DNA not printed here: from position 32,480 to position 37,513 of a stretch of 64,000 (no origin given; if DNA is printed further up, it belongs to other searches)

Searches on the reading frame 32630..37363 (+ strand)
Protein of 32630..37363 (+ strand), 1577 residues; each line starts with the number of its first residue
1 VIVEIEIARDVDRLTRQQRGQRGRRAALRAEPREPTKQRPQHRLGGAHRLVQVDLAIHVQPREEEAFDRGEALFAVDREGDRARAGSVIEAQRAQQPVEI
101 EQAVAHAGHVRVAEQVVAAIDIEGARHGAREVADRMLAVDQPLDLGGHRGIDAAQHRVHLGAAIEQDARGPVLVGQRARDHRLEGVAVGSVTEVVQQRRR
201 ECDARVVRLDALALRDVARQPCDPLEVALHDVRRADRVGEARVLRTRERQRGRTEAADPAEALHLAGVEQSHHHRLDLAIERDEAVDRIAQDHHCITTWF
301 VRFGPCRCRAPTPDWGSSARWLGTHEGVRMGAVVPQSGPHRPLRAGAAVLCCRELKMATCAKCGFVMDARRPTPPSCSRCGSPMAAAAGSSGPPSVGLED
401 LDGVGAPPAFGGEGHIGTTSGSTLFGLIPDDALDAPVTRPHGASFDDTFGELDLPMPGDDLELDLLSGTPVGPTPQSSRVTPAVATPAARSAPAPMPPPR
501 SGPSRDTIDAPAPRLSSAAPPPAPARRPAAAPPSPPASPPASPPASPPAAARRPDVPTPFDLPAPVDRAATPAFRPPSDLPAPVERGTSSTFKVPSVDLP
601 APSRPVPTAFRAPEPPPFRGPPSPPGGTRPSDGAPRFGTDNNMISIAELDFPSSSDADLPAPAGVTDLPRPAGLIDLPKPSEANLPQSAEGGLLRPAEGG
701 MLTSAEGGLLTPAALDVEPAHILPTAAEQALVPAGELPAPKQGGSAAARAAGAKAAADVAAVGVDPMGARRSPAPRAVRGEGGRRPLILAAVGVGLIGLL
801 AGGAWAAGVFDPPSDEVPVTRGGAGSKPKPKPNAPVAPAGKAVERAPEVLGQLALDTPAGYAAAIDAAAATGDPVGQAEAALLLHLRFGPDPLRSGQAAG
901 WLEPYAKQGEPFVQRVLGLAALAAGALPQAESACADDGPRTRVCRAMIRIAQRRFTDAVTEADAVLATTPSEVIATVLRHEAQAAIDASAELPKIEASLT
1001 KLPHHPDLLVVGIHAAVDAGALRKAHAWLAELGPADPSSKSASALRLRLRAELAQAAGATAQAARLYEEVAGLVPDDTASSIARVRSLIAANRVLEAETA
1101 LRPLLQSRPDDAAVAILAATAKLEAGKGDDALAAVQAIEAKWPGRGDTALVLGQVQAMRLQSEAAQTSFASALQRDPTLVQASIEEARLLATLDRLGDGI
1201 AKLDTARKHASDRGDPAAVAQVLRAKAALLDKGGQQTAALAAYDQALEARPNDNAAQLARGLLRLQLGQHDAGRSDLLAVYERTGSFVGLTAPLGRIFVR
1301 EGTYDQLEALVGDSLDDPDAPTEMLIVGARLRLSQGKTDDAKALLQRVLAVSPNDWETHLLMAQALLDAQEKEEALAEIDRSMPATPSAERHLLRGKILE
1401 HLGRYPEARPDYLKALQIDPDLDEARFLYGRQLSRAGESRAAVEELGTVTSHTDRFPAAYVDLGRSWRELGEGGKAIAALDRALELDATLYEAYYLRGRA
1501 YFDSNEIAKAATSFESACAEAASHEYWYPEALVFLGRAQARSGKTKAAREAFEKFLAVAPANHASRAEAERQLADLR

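Call 68: search_protein_families(library=pfam, proteins=[window:32630-37363:+], max_evalue=0.0001)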
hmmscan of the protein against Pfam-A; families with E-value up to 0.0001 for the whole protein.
window:32630-37363:+ (1577 aa): 17 families
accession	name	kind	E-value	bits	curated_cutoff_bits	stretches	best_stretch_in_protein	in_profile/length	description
PF14559.12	TPR_19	-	3.2e-28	98.3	25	2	1333-1398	2-68/68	Tetratricopeptide repeat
PF07719.23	TPR_2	-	3.4e-23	80.2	27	1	1389-1421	1-33/34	Tetratricopeptide repeat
PF13432.12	TPR_16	-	1.2e-22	80.4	32.7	1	1329-1389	4-64/65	Tetratricopeptide repeat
PF13414.12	TPR_11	-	8.7e-19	67.4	26.8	1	1467-1503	4-40/42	TPR repeat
PF00515.34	TPR_1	-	5.6e-18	64.4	27.8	1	1390-1421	2-33/34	Tetratricopeptide repeat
PF13181.12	TPR_8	-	5.1e-17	61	25.7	0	1391-1421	3-33/34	Tetratricopeptide repeat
PF13428.12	TPR_14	-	4.8e-14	51.9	23.5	0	1391-1431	3-43/44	Tetratricopeptide repeat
PF13431.12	TPR_17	-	8.3e-10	38.6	24.4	0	1412-1443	2-33/34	Tetratricopeptide repeat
PF12895.13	ANAPC3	-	4e-08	33.8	27.2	0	1335-1409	2-76/82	Anaphase-promoting complex, cyclosome, subunit 3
PF09976.15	TPR_21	-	4.3e-07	30.3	25.5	1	1327-1417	81-174/193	Tetratricopeptide repeat-like domain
PF23914.1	TPR_CcmH_CycH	-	6.6e-07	29.7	42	0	1463-1563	56-155/158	Cytochrome c-type biogenesis protein H TPR domain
PF16918.11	PknG_TPR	-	1.3e-06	27.9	27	1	1321-1459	93-231/340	Protein kinase G tetratricopeptide repeat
PF13371.12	TPR_9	-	2.8e-06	27.7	35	0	1536-1567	36-67/73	Tetratricopeptide repeat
PF13424.12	TPR_12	-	3.2e-06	27.7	30.1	0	1394-1443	8-65/77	Tetratricopeptide repeat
PF14561.12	TPR_20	-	1.2e-05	26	25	0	1343-1401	9-67/90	Tetratricopeptide repeat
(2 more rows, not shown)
